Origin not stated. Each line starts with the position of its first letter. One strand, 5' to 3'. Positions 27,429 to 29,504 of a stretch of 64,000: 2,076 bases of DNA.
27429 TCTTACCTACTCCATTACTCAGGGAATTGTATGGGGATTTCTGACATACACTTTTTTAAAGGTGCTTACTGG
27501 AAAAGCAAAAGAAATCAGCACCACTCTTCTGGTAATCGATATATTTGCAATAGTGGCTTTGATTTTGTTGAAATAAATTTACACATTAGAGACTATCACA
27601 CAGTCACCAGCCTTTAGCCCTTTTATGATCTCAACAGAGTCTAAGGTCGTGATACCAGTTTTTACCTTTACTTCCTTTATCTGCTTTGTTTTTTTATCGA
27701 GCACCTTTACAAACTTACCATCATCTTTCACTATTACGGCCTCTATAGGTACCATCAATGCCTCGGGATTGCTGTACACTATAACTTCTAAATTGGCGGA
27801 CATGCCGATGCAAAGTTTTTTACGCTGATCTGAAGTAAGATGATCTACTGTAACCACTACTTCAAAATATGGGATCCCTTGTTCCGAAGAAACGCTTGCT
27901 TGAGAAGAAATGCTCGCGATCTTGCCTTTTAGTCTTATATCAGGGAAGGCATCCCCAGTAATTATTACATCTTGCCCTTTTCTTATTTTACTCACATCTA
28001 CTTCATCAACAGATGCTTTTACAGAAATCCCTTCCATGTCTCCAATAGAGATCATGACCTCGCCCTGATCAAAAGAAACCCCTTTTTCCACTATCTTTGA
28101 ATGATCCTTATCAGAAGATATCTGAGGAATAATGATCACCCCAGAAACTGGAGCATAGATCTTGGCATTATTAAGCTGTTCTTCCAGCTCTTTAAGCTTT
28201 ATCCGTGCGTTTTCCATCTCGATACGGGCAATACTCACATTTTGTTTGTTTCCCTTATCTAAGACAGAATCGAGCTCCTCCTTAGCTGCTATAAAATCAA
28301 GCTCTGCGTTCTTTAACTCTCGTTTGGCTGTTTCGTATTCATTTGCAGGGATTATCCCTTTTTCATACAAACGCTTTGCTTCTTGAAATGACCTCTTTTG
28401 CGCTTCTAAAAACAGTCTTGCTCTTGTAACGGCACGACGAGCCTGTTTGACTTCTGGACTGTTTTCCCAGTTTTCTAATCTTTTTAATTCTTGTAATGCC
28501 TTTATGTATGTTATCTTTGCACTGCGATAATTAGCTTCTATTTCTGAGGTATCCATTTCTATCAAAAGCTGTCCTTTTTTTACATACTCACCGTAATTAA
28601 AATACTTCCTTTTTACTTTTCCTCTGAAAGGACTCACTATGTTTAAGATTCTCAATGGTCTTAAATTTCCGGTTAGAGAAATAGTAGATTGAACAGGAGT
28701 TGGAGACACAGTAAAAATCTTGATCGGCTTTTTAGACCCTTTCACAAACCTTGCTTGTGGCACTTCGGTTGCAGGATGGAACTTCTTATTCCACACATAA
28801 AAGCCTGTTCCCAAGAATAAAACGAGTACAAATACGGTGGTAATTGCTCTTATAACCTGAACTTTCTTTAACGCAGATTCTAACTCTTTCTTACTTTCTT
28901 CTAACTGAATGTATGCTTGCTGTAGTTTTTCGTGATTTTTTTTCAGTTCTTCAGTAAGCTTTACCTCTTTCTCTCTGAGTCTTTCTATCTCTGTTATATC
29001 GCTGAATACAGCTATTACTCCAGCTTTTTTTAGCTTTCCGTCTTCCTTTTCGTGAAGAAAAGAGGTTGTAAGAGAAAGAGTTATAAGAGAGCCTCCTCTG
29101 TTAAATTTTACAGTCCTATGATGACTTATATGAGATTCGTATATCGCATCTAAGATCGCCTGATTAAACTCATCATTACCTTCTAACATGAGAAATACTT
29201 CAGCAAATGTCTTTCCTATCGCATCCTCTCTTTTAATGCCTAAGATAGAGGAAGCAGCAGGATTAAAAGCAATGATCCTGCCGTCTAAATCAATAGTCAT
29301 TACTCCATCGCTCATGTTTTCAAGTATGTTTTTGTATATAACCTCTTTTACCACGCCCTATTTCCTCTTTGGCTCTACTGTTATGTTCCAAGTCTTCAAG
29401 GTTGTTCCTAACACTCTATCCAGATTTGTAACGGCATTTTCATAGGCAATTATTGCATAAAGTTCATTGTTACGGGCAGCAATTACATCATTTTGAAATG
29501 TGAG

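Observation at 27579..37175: Candidate sigma-54-controlled two-step secretion system: regulator pair, seven tandem Cys-rich secreted paralogs and a MacB-type tripartite exporter in one operon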

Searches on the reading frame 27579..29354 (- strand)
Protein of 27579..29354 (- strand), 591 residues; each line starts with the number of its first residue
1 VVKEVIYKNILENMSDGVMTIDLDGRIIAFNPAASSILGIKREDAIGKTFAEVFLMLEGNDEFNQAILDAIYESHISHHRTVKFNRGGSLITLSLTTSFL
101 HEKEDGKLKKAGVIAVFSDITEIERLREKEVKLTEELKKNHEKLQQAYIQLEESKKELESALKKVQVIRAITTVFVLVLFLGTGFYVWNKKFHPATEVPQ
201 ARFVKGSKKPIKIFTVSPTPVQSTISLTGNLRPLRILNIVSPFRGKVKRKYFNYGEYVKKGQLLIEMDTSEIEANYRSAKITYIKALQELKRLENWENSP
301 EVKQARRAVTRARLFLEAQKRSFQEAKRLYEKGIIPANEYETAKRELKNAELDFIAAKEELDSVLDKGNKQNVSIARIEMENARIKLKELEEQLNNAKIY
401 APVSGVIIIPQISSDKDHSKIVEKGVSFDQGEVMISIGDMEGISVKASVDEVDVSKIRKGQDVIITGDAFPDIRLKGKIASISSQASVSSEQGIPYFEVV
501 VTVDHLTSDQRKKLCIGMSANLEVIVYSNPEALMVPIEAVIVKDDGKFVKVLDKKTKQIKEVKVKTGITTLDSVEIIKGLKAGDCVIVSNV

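Call 3: search_protein_families(library=pfam, proteins=[window:27579-29354:-], max_evalue=0.01)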
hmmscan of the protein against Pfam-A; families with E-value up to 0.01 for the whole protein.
window:27579-29354:- (591 aa): 10 families
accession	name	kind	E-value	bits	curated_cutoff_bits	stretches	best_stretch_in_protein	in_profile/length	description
PF16576.10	HlyD_D23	-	4.6e-16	59.2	30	1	345-486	54-188/214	Barrel-sandwich domain of CusB or HlyD membrane-fusion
PF13437.12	HlyD_3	-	2.4e-14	54.4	22.2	1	399-513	2-102/106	HlyD family secretion protein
PF00989.32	PAS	-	1.6e-13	51.1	22.6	1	7-105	3-101/113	PAS fold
PF13426.13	PAS_9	-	4.7e-11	43.3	27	1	15-122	1-103/103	PAS domain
PF08448.16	PAS_4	-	1.3e-10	41.9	23.1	1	11-122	1-107/110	PAS fold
PF13188.13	PAS_8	-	9.5e-09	35.3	21.8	1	7-65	3-58/65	PAS domain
PF12860.13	PAS_7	-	2.2e-07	31.5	27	1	11-125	1-112/115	PAS fold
PF02321.23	OEP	-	0.00055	20.2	22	1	302-361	116-175/187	Outer membrane efflux protein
PF24820.1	Diguanyl_cycl_sensor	-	0.0023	18.3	28.1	1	11-95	2-81/109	Diguanylate cyclase-like sensor domain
PF00358.26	PTS_EIIA_1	-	0.0064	16.6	27.2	0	245-281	81-117/127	phosphoenolpyruvate-dependent sugar phosphotransferase system, EIIA 1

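Call 4: search_protein_families(library=ncbifam, proteins=[window:27579-29354:-], max_evalue=0.01)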
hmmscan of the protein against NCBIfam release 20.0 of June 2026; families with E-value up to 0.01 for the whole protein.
window:27579-29354:- (591 aa): 32 families (the best 25 are shown)
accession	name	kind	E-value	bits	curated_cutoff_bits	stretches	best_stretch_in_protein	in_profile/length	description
TIGR01730.1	RND_mfp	subfamily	3.6e-41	141.2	94.9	3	370-591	108-310/322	efflux RND transporter periplasmic adaptor subunit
NF002939.0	PRK03598.1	equivalog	3.5e-25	88.9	393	1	224-487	33-285/332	secretion protein HlyD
TIGR00999.1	8a0102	subfamily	2.4e-24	85.9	319.3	1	283-590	3-266/271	CzcB/NccB family metal efflux transporter periplasmic adaptor subunit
TIGR00998.1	8a0101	subfamily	3.7e-21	75.4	390.8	1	237-485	43-284/334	EmrA/EmrK family multidrug efflux transporter periplasmic adaptor subunit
NF008468.0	PRK11360.1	equivalog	6e-21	74.4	646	1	8-129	271-386/616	two-component system sensor histidine kinase AtoS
NF008606.0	PRK11578.1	equivalog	5.7e-19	68.5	342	2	343-590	129-364/371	macrolide transporter subunit MacA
TIGR00229.1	sensory_box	domain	5.1e-18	65.4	22.9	1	3-129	3-125/126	PAS domain S-box protein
TIGR01843.1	type_I_hlyD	subfamily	1.5e-15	57.1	208.65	2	301-525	158-397/422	HlyD family type I secretion periplasmic adaptor subunit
NF007785.0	PRK10476.1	equivalog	1.5e-14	53.6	376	1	236-485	48-287/347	multidrug transporter subunit MdtN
TIGR02971.1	heterocyst_DevB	subfamily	4e-12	46.2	129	1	246-485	26-281/327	ABC exporter membrane fusion protein, DevB family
TIGR01000.1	bacteriocin_acc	subfamily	1.6e-11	43.7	258.85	1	370-526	290-440/457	bacteriocin secretion accessory protein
NF033092.0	HK_WalK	equivalog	1.9e-11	43.3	725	1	8-128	261-370/594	cell wall metabolism sensor histidine kinase WalK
NF033138.2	RND-peri-MexC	equivalog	2.9e-11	43.1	625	2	206-280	33-107/375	MexC family multidrug efflux RND transporter periplasmic adaptor subunit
NF007132.1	PRK09578.1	equivalog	8.3e-11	41.3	512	2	528-590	302-363/396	MexX/AxyX family multidrug efflux RND transporter periplasmic adaptor subunit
NF046044.1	PnpS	equivalog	2.4e-10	40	400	1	7-128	57-168/390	two-component system histidine kinase PnpS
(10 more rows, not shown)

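Call 51: find_homologous_proteins(query=window:27579-29354:-, max_evalue=1e-30)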
Query window:27579-29354:- (591 aa): 318 proteins with E <= 1e-30 among 8000 candidates; the best 120 are listed.
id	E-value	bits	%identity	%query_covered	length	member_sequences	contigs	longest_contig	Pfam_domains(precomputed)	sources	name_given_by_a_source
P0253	0.0e+0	1250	99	100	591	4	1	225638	PF13426.14,PF26002.1,PF13188.14,PF12860.14,PF25989.1,PF25990.1,PF25967.1,PF08448.17,PF25917.1,PF00989.32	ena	-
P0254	1.9e-259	880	69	100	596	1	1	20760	PF13426.14,PF13188.14,PF12860.14,PF25989.1,PF25990.1,PF25967.1,PF08448.17,PF00989.32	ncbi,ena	-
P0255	1.3e-208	712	55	99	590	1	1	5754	PF13426.14,PF13188.14,PF12860.14,PF25940.1,PF25990.1,PF08448.17,PF25917.1,PF00989.32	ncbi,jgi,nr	ncbi:MAG: PAS domain S-box protein [Deltaproteobacteria bacterium]|nr:PAS domain S-box protein [Delt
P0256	4.7e-208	710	55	99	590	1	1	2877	PF13426.14,PF13188.14,PF12860.14,PF25940.1,PF25990.1,PF08448.17,PF25917.1,PF00989.32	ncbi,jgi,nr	ncbi:MAG: PAS domain S-box protein [Deltaproteobacteria bacterium]|nr:PAS domain S-box protein [Delt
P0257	7.4e-208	709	55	99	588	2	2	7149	PF25973.1,PF13426.14,PF13188.14,PF25940.1,PF25990.1,PF25917.1,PF00989.32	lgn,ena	-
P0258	3.8e-207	707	54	99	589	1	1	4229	PF25973.1,PF13426.14,PF13188.14,PF25990.1,PF08448.17,PF25917.1,PF00989.32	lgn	-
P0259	9.1e-206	703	55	99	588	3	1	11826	PF25973.1,PF13426.14,PF13188.14,PF25940.1,PF25990.1,PF25917.1,PF00989.32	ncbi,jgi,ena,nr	ncbi:MAG: HlyD family efflux transporter periplasmic adaptor subunit [Deltaproteobacteria bacterium]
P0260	1.4e-205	702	55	99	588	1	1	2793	PF25973.1,PF13426.14,PF13188.14,PF25940.1,PF25990.1,PF08448.17,PF25917.1,PF00989.32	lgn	-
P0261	1.7e-205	702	54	99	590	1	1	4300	PF13426.14,PF13188.14,PF12860.14,PF25990.1,PF25967.1,PF08448.17,PF25917.1,PF00989.32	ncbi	-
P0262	6.6e-204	696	55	99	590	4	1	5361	PF13426.14,PF13188.14,PF25940.1,PF25990.1,PF25917.1,PF00989.32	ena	-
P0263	1.5e-202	692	54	99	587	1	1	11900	PF13426.14,PF13188.14,PF25940.1,PF25990.1,PF25967.1,PF00989.32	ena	-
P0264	1.1e-201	689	54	99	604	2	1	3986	PF25973.1,PF13426.14,PF13188.14,PF25989.1,PF25990.1,PF25967.1,PF25917.1,PF00989.32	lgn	-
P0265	3.2e-200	684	53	99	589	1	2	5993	PF13426.14,PF25989.1,PF25990.1,PF25967.1,PF25917.1,PF00989.32,PF25975.1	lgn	-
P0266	3.6e-199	681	53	99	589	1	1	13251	PF25973.1,PF13426.14,PF26002.1,PF25989.1,PF25990.1,PF25917.1,PF00989.32,PF25975.1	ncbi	ncbi:MAG: HlyD family efflux transporter periplasmic adaptor subunit [Thermodesulfovibrionales bacte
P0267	2.4e-198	678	54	99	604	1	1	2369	PF13426.14,PF13188.14,PF25989.1,PF25967.1,PF08448.17,PF25917.1,PF00989.32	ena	-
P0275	8.4e-194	663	54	99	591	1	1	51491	PF25973.1,PF13426.14,PF26002.1,PF13188.14,PF12860.14,PF25989.1,PF25990.1,PF08448.17,PF25917.1,PF00989.32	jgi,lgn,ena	-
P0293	1.8e-180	619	50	99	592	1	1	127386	PF13426.14,PF13188.14,PF25989.1,PF25917.1,PF00989.32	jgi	jgi:PAS domain S-box-containing protein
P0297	2.3e-175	602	49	99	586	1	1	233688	PF25973.1,PF13426.14,PF25989.1,PF25990.1,PF25967.1,PF08448.17,PF25917.1,PF00989.32,PF25975.1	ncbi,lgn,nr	ncbi:MAG: PAS domain S-box protein [Nitrospirae bacterium]|nr:PAS domain S-box protein [Nitrospirota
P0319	1.8e-167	576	46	99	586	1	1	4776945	PF13426.14,PF26002.1,PF13188.14,PF25990.1,PF25917.1,PF00989.32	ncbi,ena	-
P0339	1.3e-164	567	45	99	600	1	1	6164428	PF25973.1,PF13426.14,PF25984.1,PF25989.1,PF25967.1,PF08448.17,PF25917.1,PF00989.32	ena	-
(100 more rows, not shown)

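Call 53: find_encoding_contigs(protein=P0275, flank=10000, max_places=1)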
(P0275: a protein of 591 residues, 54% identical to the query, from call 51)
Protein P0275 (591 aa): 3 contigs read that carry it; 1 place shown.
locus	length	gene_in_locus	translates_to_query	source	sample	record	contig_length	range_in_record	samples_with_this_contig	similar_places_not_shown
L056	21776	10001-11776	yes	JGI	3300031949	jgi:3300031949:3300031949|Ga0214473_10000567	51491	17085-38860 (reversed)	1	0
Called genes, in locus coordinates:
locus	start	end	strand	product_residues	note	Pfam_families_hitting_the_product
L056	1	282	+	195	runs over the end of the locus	PF13484:Fer4_16 (faint), PF13237:Fer4_10 (faint), PF10589:NADH_4Fe-4S, PF14697:Fer4_21, PF12838:Fer4_7, PF13187:Fer4_9, PF12837:Fer4_6 (weak), PF00037:Fer4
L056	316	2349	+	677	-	PF00111:Fer2 (weak), PF13510:Fer2_4, PF10588:NADH-G_4Fe-4S_3, PF12837:Fer4_6 (weak), PF12838:Fer4_7, PF13187:Fer4_9 (weak), PF14697:Fer4_21, PF00384:Molybdopterin, +4 more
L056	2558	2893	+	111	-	PF01740:STAS, PF13466:STAS_2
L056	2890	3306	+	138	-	PF13581:HATPase_c_2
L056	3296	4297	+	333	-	PF09084:NMT1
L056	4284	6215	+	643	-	PF02743:dCache_1, PF22673:MCP-like_PDC_1, PF17201:Cache_3-Cache_2, PF00672:HAMP, PF07228:SpoIIE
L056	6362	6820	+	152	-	-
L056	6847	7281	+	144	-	-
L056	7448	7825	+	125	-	-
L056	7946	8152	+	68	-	-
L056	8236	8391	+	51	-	-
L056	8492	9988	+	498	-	PF02321:OEP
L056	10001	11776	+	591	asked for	PF00989:PAS, PF08448:PAS_4, PF12860:PAS_7 (faint), PF13188:PAS_8, PF13426:PAS_9, PF25917:BSH_RND (weak), PF25990:Beta-barrel_YknX, PF26002:Beta-barrel_AprE (weak), +2 more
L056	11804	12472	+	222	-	PF00005:ABC_tran, PF13304:AAA_21 (faint)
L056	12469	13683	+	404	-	PF12704:MacB_PCD, PF02687:FtsX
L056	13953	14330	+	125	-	PF18498:DUF5618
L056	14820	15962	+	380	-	PF08378:NERD, PF00565:SNase, PF27542:ArfC (weak)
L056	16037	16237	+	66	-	-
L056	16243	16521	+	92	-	-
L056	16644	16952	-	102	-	-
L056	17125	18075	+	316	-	PF00682:HMGL-like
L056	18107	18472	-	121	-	PF00072:Response_reg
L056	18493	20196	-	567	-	PF05157:MshEN, PF00437:T2SSE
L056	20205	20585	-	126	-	PF13240:Zn_Ribbon_1 (faint), PF13248:Zn_ribbon_3 (faint), PF12773:DZR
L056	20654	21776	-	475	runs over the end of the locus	PF14691:Fer4_20, PF00070:Pyr_redox (faint), PF07992:Pyr_redox_2, PF12831:FAD_oxidored (weak), PF13450:NAD_binding_8 (weak), PF13738:Pyr_redox_3 (faint)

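Call 54: find_encoding_contigs(protein=P0297, flank=10000, max_places=1)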
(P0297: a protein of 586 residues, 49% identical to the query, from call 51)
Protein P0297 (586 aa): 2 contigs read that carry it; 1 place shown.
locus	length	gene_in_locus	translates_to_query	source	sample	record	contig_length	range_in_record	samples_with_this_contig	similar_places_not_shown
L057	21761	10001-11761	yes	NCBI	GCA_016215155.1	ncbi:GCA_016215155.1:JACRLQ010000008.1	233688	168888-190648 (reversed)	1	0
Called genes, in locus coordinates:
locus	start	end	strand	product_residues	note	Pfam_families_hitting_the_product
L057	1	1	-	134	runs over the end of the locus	PF13470:PIN_3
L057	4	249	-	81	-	-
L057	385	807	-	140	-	PF13581:HATPase_c_2, PF02518:HATPase_c (weak)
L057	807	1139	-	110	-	PF01740:STAS, PF13466:STAS_2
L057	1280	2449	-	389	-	PF00072:Response_reg, PF07228:SpoIIE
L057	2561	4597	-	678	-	PF12974:Phosphonate-bd, PF00512:HisKA (weak), PF02518:HATPase_c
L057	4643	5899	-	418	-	PF02417:Chromate_transp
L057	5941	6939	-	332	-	PF00685:Sulfotransfer_1 (faint), PF13469:Sulfotransfer_3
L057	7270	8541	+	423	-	PF00158:Sigma54_activat, PF14532:Sigma54_activ_2, PF01078:Mg_chelatase (faint), PF07724:AAA_2 (weak), PF07728:AAA_5, PF25601:AAA_lid_14, PF02954:HTH_8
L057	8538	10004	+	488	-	PF02321:OEP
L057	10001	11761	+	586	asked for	PF00989:PAS, PF08448:PAS_4 (weak), PF13426:PAS_9, PF25917:BSH_RND (faint), PF25973:BSH_CzcB (weak), PF25990:Beta-barrel_YknX, PF25975:CzcB_C (weak), PF25989:YknX_C (weak), +1 more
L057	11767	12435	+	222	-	PF00005:ABC_tran, PF02463:SMC_N (weak), PF13304:AAA_21 (weak)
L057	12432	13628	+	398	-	PF12704:MacB_PCD, PF02687:FtsX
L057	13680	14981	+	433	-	PF00860:Xan_ur_permease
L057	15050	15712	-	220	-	PF01258:zf-dskA_traR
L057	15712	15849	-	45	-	-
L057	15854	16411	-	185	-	PF01765:RRF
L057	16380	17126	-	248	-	PF00696:AA_kinase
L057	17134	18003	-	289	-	PF00889:EF_TS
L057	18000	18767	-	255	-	PF00318:Ribosomal_S2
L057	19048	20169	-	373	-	PF00158:Sigma54_activat, PF14532:Sigma54_activ_2, PF01078:Mg_chelatase (faint), PF07724:AAA_2, PF25601:AAA_lid_14, PF02954:HTH_8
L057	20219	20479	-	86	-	PF00589:Phage_integrase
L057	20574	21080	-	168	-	-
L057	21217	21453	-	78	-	-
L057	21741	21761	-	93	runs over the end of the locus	-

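Call 55: find_encoding_contigs(protein=P0319, flank=10000, max_places=1)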
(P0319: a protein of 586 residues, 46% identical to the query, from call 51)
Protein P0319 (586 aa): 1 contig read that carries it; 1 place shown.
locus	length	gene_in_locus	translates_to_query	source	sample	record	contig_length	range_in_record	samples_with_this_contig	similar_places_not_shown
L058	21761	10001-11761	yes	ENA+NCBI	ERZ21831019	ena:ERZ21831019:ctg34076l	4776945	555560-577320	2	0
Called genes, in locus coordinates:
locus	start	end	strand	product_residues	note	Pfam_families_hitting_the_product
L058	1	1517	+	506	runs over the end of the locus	PF08903:DUF1846, PF20921:DUF1846_C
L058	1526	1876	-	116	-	-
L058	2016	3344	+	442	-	PF00919:UPF0004, PF04055:Radical_SAM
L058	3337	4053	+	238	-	PF22935:RM44_endonuclase, PF14622:Ribonucleas_3_3, PF00636:Ribonuclease_3, PF00035:dsrm, PF14709:DND1_DSRM (faint)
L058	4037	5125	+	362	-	PF04055:Radical_SAM, PF16199:Radical_SAM_C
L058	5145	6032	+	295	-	PF00009:GTP_EFTU, PF00350:Dynamin_N (faint), PF01926:MMR_HSR1, PF02421:FeoB_N, PF04548:AIG1 (faint), PF07650:KH_2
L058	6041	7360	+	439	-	PF00005:ABC_tran (faint), PF00009:GTP_EFTU, PF01926:MMR_HSR1, PF02421:FeoB_N, PF00009:GTP_EFTU, PF02421:FeoB_N, PF01926:MMR_HSR1, PF14714:KH_dom-like, +5 more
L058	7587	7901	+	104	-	-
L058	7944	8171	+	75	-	-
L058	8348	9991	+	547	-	PF02321:OEP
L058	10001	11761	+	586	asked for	PF00989:PAS, PF13188:PAS_8 (weak), PF13426:PAS_9 (weak), PF25917:BSH_RND (weak), PF25990:Beta-barrel_YknX (weak), PF26002:Beta-barrel_AprE (weak)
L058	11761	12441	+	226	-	PF00005:ABC_tran, PF02463:SMC_N (faint), PF13304:AAA_21 (weak)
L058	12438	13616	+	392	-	PF12704:MacB_PCD, PF02687:FtsX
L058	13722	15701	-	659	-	PF00753:Lactamase_B, PF12706:Lactamase_B_2 (faint), PF14863:Alkyl_sulf_dimr, PF14864:Alkyl_sulf_C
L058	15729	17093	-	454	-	PF01943:Polysacc_synt, PF01554:MatE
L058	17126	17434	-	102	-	-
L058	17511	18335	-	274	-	-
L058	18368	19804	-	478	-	PF05170:AsmA, PF05359:DUF748, PF13116:YhdP (weak)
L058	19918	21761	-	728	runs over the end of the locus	PF02730:AFOR_N, PF01314:AFOR_C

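Call 56: find_encoding_contigs(protein=P0339, flank=10000, max_places=1)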
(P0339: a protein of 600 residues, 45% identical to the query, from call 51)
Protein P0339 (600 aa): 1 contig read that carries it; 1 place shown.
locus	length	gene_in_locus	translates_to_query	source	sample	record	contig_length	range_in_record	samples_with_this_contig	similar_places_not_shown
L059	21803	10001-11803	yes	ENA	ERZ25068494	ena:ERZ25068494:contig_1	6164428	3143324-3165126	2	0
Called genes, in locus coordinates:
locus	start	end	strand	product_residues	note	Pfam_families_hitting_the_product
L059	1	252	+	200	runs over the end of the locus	-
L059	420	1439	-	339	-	-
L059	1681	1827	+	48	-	-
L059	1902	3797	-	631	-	PF02538:Hydantoinase_B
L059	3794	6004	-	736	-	-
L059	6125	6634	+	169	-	PF14525:AraC_binding_2 (weak), PF02311:AraC_binding, PF07883:Cupin_2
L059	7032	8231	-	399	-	PF12704:MacB_PCD, PF02687:FtsX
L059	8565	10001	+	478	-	PF02321:OEP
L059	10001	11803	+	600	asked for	PF00989:PAS, PF08448:PAS_4, PF13426:PAS_9, PF25917:BSH_RND (weak), PF25973:BSH_CzcB (faint), PF25984:BSH_YknX (faint), PF25967:RND-MFP_C, PF25989:YknX_C (weak)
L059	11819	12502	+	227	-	PF00005:ABC_tran, PF13304:AAA_21 (weak)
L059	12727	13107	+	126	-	-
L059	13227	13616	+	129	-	PF01356:A_amylase_inhib (weak)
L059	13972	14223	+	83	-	-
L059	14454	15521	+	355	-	-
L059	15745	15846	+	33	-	-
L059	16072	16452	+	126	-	-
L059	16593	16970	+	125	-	-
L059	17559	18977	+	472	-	PF01546:Peptidase_M20, PF07687:M20_dimer (weak)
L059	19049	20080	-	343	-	PF05544:Pro_racemase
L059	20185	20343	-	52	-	-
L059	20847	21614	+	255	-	PF12974:Phosphonate-bd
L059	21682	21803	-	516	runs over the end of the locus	PF00501:AMP-binding, PF13193:AMP-binding_C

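Call 75: search_protein_families(library=padloc, proteins=[window:27579-29354:-], max_evalue=0.001)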
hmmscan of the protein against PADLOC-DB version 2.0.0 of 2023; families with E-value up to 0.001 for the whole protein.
window:27579-29354:- (591 aa): 0 families

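Call 78: search_solved_structures(query=window:27579-29354:-, max_evalue=0.00001)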
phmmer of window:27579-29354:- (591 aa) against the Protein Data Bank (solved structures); distinct sequences matched with E-value up to 0.00001: 8.
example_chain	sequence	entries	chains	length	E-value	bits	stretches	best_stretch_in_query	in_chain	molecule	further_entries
4dk1_A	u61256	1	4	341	8.5e-14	54.1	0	221-292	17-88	Putative MacA, Multidrug resistance protein mexA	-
9qgy_G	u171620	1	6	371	2.1e-12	49.5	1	358-589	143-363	Macrolide export protein MacA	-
3fpp_A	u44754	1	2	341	7.1e-12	47.8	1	380-589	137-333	Macrolide-specific efflux protein macA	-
4dk0_A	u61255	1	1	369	7.3e-12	47.8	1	370-591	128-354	Putative MacA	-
5nik_D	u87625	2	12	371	7.3e-12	47.8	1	360-589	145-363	Macrolide export protein MacA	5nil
8dck_C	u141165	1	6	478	5.8e-09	38.2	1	287-525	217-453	Membrane fusion protein (MFP) family protein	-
20yy_D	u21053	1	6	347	1.3e-08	37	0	384-590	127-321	Multidrug efflux RND transporter periplasmic adaptor subunit MexJ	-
8zal_A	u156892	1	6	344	7.4e-06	28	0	237-483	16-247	Multidrug export protein EmrA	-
